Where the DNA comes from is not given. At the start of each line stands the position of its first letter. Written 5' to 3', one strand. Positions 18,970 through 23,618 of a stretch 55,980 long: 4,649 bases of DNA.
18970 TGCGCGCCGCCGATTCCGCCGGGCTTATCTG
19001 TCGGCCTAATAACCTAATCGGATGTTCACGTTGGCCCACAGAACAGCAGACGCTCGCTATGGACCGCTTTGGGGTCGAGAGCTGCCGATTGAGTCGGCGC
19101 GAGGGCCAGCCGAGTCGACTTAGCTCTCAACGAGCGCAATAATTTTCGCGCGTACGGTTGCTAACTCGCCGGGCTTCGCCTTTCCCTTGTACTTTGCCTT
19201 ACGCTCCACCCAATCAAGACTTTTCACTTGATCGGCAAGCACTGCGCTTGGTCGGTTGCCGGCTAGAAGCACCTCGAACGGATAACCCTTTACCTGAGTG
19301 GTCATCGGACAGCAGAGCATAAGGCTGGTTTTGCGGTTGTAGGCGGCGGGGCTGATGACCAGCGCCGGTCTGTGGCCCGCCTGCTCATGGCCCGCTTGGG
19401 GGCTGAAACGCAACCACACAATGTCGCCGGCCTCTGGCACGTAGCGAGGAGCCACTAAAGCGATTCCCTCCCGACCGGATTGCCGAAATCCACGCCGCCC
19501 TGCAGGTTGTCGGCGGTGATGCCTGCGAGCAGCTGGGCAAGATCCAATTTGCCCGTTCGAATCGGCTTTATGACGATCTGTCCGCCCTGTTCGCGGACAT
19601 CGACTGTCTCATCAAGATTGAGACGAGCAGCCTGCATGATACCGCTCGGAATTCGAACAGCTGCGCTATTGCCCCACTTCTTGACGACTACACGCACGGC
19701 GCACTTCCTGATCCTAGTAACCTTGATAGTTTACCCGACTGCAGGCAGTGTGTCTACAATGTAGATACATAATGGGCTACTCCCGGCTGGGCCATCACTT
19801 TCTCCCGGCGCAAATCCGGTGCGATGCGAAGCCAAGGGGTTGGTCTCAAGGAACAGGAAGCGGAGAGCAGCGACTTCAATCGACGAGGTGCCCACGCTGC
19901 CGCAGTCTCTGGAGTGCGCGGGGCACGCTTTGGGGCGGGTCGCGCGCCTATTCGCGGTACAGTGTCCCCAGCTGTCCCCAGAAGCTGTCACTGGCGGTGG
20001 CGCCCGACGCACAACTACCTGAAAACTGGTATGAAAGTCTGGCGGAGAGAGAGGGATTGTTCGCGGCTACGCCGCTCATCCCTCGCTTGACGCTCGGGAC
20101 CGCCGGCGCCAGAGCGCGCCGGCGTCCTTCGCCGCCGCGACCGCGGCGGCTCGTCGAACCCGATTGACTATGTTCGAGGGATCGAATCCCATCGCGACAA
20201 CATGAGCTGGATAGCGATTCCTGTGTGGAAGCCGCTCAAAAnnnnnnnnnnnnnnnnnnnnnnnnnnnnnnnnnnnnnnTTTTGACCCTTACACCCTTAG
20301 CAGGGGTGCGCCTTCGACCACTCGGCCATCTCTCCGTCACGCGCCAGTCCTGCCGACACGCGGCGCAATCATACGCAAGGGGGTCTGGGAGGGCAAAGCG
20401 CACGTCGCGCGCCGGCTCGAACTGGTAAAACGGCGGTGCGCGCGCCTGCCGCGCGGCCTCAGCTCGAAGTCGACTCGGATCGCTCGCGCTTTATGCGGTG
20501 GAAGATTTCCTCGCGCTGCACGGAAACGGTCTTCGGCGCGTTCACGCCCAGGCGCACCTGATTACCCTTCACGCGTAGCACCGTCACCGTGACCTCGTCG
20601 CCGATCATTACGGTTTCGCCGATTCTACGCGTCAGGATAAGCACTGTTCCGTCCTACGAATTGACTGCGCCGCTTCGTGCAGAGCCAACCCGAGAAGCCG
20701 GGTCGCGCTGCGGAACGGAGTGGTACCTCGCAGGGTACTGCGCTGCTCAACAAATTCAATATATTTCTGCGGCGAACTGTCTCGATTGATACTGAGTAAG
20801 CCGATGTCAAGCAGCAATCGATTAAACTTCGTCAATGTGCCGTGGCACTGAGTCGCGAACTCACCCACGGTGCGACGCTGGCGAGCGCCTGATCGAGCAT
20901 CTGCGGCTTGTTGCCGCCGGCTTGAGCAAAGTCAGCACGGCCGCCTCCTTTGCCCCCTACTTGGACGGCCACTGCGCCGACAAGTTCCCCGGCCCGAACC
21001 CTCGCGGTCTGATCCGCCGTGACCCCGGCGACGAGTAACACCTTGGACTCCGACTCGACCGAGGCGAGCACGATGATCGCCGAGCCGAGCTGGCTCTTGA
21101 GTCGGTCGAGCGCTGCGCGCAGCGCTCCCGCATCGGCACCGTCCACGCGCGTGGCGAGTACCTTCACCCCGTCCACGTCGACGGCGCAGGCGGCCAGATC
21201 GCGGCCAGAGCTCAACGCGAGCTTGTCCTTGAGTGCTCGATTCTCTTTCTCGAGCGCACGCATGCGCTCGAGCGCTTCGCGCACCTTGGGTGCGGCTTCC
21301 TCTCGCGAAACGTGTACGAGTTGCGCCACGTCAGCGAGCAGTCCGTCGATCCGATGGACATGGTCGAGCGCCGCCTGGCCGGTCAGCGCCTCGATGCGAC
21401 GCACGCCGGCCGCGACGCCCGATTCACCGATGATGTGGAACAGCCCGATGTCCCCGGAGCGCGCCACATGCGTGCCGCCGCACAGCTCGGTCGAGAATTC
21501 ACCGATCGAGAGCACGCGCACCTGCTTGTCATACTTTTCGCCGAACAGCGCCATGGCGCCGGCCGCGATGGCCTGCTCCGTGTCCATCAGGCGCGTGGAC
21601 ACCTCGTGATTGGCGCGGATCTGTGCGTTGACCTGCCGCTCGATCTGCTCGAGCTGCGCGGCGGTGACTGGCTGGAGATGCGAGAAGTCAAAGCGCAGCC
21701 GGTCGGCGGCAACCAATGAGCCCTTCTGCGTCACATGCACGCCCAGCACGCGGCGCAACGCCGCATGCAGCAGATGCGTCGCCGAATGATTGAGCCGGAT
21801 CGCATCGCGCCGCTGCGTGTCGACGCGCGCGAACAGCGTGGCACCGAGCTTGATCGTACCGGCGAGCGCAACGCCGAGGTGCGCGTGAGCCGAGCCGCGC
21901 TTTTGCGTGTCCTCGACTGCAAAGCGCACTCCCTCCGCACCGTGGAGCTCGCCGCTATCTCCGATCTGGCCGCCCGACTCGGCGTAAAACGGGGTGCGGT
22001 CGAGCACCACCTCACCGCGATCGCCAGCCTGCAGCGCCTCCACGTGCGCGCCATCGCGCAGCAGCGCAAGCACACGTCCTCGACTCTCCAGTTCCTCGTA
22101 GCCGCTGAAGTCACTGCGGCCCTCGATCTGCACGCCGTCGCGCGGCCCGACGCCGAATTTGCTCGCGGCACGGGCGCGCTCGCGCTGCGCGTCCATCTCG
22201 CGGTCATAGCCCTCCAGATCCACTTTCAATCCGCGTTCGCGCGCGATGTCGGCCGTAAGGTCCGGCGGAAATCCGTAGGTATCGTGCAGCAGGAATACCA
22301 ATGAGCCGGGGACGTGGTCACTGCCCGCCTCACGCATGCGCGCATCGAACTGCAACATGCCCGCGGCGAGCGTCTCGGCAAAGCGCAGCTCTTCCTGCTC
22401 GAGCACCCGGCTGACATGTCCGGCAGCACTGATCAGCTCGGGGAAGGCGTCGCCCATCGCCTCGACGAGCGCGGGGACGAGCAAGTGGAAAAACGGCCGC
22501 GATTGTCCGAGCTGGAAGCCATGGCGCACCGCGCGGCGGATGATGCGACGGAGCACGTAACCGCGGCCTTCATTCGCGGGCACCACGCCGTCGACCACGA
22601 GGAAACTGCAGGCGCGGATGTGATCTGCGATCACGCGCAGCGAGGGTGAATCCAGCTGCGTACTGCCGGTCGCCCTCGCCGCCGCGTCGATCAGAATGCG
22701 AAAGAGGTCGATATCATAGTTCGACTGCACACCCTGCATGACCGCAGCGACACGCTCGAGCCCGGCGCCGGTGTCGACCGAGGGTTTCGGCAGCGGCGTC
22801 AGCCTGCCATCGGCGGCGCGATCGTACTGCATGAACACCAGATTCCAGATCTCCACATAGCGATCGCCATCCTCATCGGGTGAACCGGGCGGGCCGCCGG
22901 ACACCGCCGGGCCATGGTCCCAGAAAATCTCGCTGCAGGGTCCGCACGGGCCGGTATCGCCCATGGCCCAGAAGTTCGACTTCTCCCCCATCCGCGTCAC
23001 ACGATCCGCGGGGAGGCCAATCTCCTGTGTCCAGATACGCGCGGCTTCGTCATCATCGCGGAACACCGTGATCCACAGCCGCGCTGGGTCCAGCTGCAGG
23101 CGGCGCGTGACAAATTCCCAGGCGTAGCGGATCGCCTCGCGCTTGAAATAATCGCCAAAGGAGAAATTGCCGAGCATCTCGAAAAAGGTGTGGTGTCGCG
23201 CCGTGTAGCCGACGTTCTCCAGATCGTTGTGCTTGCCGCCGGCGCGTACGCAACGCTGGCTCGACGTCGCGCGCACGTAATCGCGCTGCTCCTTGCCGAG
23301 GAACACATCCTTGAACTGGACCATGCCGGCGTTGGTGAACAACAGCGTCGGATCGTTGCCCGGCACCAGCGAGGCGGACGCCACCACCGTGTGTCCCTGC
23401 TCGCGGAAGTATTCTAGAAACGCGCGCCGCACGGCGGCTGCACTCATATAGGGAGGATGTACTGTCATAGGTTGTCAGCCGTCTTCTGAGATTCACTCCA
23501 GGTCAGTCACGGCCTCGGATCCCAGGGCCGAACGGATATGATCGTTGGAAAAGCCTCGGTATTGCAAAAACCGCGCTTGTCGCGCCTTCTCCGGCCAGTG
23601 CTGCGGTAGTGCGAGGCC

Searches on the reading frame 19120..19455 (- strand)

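Call 101: search_protein_families(library=pfam, proteins=[window:19120-19455:-], max_evalue=0.01)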
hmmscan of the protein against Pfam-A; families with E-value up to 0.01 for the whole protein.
window:19120-19455:- (111 aa): 1 family
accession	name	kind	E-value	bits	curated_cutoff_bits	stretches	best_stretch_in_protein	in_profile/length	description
PF02452.23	PemK_toxin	-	8.4e-26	90.8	23.1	1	9-107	2-107/109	PemK-like, MazF-like toxin of type II toxin-antitoxin system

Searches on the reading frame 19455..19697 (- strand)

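Call 101: search_protein_families(library=pfam, proteins=[window:19455-19697:-], max_evalue=0.01)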
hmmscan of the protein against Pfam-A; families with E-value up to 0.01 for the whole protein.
window:19455-19697:- (80 aa): 1 family
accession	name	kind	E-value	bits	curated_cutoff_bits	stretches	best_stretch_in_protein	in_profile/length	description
PF04014.23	MazE_antitoxin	-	6.8e-10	39.2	24.7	1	5-49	1-46/48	Antidote-toxin recognition MazE, bacterial antitoxin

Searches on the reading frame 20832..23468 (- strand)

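Call 33: search_protein_families(library=pfam, proteins=[window:20832-23468:-], max_evalue=0.0001)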
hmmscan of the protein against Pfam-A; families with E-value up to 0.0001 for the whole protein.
window:20832-23468:- (878 aa): 3 families
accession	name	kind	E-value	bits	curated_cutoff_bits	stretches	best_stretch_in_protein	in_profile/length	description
PF01411.24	tRNA-synt_2c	-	2.5e-210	700.1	30.3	1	13-553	2-552/552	tRNA synthetases class II (A)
PF02272.25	DHHA1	-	5.3e-20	72.2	25.9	1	767-870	1-101/102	DHHA1 domain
PF07973.19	tRNA_SAD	-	1.3e-16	60.8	24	1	650-693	1-44/44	Threonyl and Alanyl tRNA synthetase second additional domain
